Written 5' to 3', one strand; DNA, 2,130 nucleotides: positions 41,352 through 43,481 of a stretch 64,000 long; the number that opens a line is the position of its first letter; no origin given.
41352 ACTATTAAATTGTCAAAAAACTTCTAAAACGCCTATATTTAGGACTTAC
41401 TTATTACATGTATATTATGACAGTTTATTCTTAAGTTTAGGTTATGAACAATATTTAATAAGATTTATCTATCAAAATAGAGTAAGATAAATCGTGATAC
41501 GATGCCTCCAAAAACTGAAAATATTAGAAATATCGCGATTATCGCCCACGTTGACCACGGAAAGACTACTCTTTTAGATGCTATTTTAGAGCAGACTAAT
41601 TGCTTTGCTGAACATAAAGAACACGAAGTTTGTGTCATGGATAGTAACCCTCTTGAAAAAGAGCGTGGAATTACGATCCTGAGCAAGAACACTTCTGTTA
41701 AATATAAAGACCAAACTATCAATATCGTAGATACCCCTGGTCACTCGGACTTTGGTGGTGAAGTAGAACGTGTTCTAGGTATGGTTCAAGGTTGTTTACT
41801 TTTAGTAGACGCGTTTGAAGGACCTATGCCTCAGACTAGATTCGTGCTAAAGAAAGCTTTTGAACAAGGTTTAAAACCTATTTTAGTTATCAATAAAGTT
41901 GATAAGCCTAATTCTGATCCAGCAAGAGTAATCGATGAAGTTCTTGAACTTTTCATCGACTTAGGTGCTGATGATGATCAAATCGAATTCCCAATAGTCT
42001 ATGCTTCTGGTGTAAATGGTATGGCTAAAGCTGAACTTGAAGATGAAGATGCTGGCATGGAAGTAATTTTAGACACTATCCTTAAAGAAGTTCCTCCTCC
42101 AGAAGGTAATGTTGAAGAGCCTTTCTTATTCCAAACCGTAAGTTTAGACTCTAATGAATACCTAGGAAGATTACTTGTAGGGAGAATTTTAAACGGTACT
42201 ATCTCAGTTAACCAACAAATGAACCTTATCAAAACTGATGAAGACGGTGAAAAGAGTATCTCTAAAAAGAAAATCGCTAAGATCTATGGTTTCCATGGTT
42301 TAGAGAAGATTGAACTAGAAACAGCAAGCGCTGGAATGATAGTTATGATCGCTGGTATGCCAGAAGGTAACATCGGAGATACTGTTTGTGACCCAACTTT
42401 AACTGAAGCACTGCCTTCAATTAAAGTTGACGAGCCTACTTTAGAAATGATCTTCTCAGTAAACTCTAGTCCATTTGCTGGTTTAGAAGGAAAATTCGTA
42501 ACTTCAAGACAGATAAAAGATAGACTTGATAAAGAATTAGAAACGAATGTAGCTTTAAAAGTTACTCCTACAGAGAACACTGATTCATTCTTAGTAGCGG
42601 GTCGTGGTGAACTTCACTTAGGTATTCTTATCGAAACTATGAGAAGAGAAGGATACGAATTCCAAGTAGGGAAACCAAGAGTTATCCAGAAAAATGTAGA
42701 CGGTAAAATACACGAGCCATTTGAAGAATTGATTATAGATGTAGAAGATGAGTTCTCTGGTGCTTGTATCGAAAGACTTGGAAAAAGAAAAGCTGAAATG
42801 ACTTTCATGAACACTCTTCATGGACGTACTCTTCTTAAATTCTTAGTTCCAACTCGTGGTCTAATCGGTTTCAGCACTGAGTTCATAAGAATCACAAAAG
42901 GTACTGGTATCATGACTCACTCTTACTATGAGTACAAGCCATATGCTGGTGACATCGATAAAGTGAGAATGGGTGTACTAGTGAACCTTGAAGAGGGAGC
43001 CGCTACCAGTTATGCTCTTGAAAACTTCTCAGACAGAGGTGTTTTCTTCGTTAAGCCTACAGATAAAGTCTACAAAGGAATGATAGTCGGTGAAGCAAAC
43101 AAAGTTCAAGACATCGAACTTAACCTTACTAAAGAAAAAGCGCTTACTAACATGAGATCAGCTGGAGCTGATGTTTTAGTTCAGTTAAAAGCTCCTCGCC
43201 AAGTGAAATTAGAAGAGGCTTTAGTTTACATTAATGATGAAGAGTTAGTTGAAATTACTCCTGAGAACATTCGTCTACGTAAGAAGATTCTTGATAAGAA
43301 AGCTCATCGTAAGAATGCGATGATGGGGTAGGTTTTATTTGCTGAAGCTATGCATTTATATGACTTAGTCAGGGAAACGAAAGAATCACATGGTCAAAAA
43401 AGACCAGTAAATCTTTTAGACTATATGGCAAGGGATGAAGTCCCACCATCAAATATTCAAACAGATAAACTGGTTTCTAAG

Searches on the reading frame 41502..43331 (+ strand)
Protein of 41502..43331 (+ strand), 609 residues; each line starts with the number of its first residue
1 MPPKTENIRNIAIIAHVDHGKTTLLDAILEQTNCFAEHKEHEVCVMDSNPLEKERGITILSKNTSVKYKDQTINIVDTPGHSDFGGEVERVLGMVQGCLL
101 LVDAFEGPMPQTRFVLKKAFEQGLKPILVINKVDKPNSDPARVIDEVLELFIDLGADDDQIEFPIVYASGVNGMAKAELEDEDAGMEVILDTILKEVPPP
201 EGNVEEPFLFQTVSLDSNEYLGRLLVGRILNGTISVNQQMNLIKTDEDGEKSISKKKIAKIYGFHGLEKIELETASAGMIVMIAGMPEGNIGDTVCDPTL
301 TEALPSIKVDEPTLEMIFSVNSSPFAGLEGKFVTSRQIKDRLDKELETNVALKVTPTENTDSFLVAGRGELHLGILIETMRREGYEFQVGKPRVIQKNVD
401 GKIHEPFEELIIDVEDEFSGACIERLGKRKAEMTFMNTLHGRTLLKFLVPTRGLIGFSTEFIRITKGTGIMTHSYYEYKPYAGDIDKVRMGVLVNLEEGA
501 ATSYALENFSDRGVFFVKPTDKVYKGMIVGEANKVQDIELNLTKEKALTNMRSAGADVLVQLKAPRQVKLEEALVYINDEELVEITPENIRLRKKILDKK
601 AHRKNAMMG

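Call 53: search_protein_families(library=pfam, proteins=[window:41502-43331:+], max_evalue=0.001)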
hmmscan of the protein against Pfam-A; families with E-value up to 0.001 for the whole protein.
window:41502-43331:+ (609 aa): 7 families
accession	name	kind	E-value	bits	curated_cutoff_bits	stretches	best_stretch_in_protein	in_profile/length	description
PF00009.33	GTP_EFTU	-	1.5e-53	181.7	26.5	1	6-198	1-187/188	Elongation factor Tu GTP binding domain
PF21018.2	BipA_C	-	1.1e-42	144.6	23.8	1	491-598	2-109/110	TypA/BipA C-terminal domain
PF00679.30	EFG_C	-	3.4e-20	72.3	27.9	1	403-486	2-86/89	Elongation factor G C-terminus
PF03144.31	GTP_EFTU_D2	-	8.3e-10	39.4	30.3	1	222-296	1-73/73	Elongation factor Tu domain 2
PF14492.12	EFG_III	-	3.1e-06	27.6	27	1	336-390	19-74/75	Elongation Factor G, domain III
PF01926.29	MMR_HSR1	-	2.7e-05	24.7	21.9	1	11-132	2-113/113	50S ribosome-binding GTPase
PF22042.2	EF-G_D2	-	3.6e-05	24.2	27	1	218-297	12-83/84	Elongation factor G domain 2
